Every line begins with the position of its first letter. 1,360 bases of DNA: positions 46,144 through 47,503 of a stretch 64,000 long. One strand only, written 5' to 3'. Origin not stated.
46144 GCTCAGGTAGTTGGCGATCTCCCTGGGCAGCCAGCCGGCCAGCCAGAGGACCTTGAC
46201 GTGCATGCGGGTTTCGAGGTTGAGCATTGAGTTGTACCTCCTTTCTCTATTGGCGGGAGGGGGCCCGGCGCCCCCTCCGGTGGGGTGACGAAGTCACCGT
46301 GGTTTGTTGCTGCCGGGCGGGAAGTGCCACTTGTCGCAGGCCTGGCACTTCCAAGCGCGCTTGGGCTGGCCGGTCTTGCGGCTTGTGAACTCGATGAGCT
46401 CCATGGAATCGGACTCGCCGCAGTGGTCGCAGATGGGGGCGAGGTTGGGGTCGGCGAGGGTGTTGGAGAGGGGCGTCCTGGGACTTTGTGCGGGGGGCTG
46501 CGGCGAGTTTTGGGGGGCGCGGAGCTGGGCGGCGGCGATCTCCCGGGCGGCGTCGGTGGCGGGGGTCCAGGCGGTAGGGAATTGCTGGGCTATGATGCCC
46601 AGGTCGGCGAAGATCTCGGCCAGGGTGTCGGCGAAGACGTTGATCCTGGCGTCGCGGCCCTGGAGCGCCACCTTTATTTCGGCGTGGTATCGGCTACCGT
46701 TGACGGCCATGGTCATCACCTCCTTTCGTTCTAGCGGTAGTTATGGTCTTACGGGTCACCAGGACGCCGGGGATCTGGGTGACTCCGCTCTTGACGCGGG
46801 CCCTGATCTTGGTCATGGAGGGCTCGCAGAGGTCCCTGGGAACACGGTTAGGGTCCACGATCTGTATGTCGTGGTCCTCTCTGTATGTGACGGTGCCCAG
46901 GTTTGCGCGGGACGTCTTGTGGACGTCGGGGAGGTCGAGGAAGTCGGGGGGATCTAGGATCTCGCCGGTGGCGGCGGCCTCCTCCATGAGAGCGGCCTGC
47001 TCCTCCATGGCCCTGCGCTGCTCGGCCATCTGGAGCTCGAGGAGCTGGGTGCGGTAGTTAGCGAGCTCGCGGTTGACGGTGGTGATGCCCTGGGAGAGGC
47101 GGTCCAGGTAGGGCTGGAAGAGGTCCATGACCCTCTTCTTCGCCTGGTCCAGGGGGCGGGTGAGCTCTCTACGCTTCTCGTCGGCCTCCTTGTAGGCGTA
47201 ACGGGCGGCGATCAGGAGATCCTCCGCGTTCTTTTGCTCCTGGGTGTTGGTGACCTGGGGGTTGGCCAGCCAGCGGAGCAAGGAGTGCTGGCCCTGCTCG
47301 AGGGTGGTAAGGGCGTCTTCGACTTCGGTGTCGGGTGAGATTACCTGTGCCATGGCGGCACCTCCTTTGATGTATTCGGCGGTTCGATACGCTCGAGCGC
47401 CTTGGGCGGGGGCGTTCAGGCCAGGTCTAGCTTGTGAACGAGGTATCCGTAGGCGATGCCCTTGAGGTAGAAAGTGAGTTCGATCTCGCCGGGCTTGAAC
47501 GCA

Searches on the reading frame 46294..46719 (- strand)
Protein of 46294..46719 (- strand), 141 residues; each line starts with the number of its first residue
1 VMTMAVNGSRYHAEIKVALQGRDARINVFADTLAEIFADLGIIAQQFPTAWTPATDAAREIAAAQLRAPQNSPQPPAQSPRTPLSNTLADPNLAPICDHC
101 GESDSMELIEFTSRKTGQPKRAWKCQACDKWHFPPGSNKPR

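Call 12: search_protein_families(library=pfam, proteins=[window:46294-46719:-], max_evalue=0.01)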
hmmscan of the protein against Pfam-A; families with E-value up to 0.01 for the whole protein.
window:46294-46719:- (141 aa): 2 families
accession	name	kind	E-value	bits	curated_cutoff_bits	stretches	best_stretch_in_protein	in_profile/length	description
PF12172.15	zf-ChsH2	-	0.006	16.8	23.2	0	124-135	13-24/37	ChsH2, rubredoxin-like zinc ribbon domain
PF24860.1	FdhE_C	-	0.0068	17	27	0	97-131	3-40/82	FdhE, C-terminal domain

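Call 13: search_protein_families(library=phrogs, proteins=[window:46294-46719:-], max_evalue=0.01)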
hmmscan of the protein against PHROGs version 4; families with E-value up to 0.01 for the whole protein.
window:46294-46719:- (141 aa): 0 families

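Call 46: search_protein_families(library=ncbifam, proteins=[window:46294-46719:-], max_evalue=0.1)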
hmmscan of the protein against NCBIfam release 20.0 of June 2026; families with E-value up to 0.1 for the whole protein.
window:46294-46719:- (141 aa): 2 families
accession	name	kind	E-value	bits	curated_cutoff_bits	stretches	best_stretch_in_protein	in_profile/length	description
TIGR02159.1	PA_CoA_Oxy4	equivalog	0.018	15.4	108.15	1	45-129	64-137/146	1,2-phenylacetyl-CoA epoxidase subunit PaaD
NF006181.0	PRK08314.1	subfamily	0.019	13.2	705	1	6-121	105-221/563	long-chain-fatty-acid--CoA ligase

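Call 89: search_solved_structures(query=A6, max_evalue=10)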
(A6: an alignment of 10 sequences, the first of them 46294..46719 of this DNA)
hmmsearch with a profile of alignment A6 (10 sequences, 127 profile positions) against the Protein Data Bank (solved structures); distinct sequences matched with E-value up to 10: 7.
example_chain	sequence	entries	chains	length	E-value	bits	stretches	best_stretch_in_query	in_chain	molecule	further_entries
5v3g_D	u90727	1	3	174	0.047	17.3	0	74-119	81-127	PR domain zinc finger protein 9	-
8c0d_A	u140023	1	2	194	0.26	14.9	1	9-93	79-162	E3 UFM1-protein ligase 1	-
5lsj_N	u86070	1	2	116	0.3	14.7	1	20-65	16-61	Kinetochore-associated protein NSL1 homolog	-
2i13_A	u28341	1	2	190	0.57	13.8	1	74-119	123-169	Aart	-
5lsk_N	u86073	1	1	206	0.71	13.5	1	20-65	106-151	Kinetochore-associated protein NSL1 homolog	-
8b9x_A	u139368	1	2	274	1.1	12.9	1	10-93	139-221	DDRGK domain-containing protein 1,E3 UFM1-protein ligase 1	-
9ugr_A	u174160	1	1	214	1.4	12.5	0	28-53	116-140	Syn-F4-Link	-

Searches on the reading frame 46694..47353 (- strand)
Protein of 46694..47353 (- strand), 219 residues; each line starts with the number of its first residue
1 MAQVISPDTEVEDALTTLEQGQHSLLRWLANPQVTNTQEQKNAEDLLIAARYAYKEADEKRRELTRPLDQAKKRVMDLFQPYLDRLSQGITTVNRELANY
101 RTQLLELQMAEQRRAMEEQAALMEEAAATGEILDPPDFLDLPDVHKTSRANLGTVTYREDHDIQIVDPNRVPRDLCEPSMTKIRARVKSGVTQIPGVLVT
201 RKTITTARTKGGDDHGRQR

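Call 12: search_protein_families(library=pfam, proteins=[window:46694-47353:-], max_evalue=0.01)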
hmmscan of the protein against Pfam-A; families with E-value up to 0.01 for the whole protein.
window:46694-47353:- (219 aa): 0 families

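Call 13: search_protein_families(library=phrogs, proteins=[window:46694-47353:-], max_evalue=0.01)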
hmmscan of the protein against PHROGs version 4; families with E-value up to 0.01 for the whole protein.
window:46694-47353:- (219 aa): 1 family
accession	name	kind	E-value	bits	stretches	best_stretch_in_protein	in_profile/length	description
phrog_10477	-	DNA, RNA and nucleotide metabolism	3.3e-16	60.9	1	17-127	22-135/243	exonuclease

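Call 46: search_protein_families(library=ncbifam, proteins=[window:46694-47353:-], max_evalue=0.1)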
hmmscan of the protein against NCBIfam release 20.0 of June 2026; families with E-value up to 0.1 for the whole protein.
window:46694-47353:- (219 aa): 1 family
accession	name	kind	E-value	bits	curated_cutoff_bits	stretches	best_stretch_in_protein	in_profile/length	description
NF004413.0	PRK05759.1-4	equivalog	0.061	13.4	197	1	38-111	35-108/156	F0F1 ATP synthase subunit B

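Call 88: search_solved_structures(query=A5, max_evalue=10)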
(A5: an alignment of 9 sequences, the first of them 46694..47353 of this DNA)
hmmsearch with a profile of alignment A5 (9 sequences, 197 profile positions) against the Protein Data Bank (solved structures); distinct sequences matched with E-value up to 10: 10.
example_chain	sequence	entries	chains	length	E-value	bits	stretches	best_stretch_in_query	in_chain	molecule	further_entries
3wcn_A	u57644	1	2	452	0.5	13.3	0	115-150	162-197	L-seryl-tRNA(Sec) selenium transferase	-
6jfv_B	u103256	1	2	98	0.76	12.7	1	16-88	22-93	Keratin, type II cytoskeletal 5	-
4zry_B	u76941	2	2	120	0.92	12.5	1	9-88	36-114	Keratin, type II cytoskeletal 1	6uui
4w4k_B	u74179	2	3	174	0.92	12.5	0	42-97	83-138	PPE family protein PPE41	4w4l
3mky_B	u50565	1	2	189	0.94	12.4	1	92-147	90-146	Protein sopB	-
4kxr_B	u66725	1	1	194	1.3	12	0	42-97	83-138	PPE41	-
2g38_B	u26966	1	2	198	1.3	11.9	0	41-97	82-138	PPE FAMILY PROTEIN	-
9fw7_A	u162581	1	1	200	1.7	11.6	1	33-72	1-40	Retroaldolase 32 (RAD32)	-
3tnu_B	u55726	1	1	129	1.9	11.4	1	16-88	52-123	Keratin, type II cytoskeletal 5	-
6kos_A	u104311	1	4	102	5.1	10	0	20-96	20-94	SUWA (Super WA20)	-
